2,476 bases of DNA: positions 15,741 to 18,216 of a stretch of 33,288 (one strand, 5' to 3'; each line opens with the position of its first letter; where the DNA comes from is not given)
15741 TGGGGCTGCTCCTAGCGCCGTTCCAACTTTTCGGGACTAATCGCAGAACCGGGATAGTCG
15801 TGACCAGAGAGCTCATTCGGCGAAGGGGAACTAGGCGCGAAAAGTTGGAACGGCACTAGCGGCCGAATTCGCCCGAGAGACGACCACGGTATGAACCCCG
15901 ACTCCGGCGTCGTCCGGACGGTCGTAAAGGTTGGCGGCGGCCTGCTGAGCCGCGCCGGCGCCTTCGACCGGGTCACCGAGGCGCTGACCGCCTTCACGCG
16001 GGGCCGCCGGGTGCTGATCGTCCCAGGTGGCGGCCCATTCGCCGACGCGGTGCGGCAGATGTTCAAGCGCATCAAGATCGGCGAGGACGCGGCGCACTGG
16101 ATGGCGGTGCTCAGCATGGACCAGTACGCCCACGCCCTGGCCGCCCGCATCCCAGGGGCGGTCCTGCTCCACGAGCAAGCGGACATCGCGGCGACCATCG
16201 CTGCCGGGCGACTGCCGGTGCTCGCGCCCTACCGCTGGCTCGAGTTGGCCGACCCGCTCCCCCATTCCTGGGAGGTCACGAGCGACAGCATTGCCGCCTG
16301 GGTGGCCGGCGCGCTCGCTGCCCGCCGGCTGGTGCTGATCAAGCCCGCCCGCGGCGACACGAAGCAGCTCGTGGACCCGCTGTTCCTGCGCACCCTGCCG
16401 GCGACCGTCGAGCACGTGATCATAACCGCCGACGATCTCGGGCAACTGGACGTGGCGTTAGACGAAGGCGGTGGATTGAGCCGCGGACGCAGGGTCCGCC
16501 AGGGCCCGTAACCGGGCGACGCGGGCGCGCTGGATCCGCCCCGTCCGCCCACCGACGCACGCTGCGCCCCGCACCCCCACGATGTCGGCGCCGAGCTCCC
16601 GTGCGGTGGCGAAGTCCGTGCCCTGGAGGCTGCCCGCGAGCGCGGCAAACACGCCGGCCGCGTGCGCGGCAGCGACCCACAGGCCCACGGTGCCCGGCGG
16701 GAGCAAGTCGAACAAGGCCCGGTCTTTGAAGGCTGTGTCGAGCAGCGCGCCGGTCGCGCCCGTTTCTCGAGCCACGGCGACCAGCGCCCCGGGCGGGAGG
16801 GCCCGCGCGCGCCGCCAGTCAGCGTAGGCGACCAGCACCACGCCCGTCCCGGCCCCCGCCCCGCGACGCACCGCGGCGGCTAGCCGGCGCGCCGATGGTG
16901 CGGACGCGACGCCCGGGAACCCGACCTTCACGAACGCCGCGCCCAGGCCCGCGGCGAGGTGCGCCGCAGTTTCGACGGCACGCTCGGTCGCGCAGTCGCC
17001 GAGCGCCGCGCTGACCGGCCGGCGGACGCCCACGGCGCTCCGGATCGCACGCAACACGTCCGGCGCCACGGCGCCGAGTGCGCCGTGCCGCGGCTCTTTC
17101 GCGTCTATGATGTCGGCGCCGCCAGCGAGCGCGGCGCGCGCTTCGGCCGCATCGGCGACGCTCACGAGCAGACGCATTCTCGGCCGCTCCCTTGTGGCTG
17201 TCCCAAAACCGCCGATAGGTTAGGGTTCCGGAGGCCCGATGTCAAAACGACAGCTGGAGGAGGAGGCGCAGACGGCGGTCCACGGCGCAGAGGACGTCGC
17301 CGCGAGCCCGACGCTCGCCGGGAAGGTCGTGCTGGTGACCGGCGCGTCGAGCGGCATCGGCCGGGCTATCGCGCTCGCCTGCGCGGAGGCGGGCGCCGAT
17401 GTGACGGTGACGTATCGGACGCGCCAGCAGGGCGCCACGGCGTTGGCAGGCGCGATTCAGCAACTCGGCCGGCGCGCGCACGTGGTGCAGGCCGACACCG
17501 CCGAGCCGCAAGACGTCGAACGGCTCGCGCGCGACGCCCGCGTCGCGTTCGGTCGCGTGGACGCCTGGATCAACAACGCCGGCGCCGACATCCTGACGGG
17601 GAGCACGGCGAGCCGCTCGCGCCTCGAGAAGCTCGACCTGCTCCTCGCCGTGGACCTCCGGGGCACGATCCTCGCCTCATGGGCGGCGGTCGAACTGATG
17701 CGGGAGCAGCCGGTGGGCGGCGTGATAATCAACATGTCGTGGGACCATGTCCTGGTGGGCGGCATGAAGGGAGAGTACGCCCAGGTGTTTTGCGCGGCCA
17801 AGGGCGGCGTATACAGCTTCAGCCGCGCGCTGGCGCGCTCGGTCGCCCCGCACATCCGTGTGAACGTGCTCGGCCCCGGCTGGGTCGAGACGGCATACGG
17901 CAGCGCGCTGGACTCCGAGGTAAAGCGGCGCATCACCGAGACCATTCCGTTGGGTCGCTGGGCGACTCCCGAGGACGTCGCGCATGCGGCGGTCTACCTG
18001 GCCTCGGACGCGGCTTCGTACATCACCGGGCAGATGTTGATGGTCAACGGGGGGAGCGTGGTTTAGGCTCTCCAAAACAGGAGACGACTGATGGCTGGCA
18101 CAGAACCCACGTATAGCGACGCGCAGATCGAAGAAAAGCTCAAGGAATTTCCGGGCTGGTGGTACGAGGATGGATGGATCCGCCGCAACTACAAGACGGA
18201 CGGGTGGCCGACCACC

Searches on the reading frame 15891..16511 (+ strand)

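Call 8: search_protein_families(library=pfam, proteins=[window:15891-16511:+], max_evalue=0.001)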
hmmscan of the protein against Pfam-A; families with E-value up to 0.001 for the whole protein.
window:15891-16511:+ (206 aa): 1 family
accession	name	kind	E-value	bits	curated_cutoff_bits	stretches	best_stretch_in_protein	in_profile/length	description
PF00696.33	AA_kinase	-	6.1e-16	59.3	24.9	1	9-151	2-173/234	Amino acid kinase family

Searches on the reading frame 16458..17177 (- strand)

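Call 63: search_protein_families(library=pfam, proteins=[window:16458-17177:-], max_evalue=0.01)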
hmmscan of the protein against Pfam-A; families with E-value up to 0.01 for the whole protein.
window:16458-17177:- (239 aa): 1 family
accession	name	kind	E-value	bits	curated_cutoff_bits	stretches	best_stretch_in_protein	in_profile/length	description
PF04476.19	4HFCP_synth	-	4.3e-57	193.9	22.4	1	3-223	1-227/228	4-HFC-P synthase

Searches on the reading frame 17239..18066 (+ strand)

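Call 8: search_protein_families(library=pfam, proteins=[window:17239-18066:+], max_evalue=0.001)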
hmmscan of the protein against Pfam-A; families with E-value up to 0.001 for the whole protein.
window:17239-18066:+ (275 aa): 5 families
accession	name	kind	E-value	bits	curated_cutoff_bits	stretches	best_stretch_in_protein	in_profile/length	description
PF13561.12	adh_short_C2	-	2.2e-53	181.7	27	1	35-272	1-234/236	Enoyl-(Acyl carrier protein) reductase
PF00106.31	adh_short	-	5.8e-39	134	26.6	1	29-225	1-191/195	short chain dehydrogenase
PF08659.16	KR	-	7.7e-08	32.9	22.6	1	31-143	3-116/180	KR domain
PF01370.27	Epimerase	-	8.9e-06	25.7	20.9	1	31-101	1-64/240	NAD dependent epimerase/dehydratase family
PF00291.31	PALP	-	0.00011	22.1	35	1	27-99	53-124/295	Pyridoxal-phosphate dependent enzyme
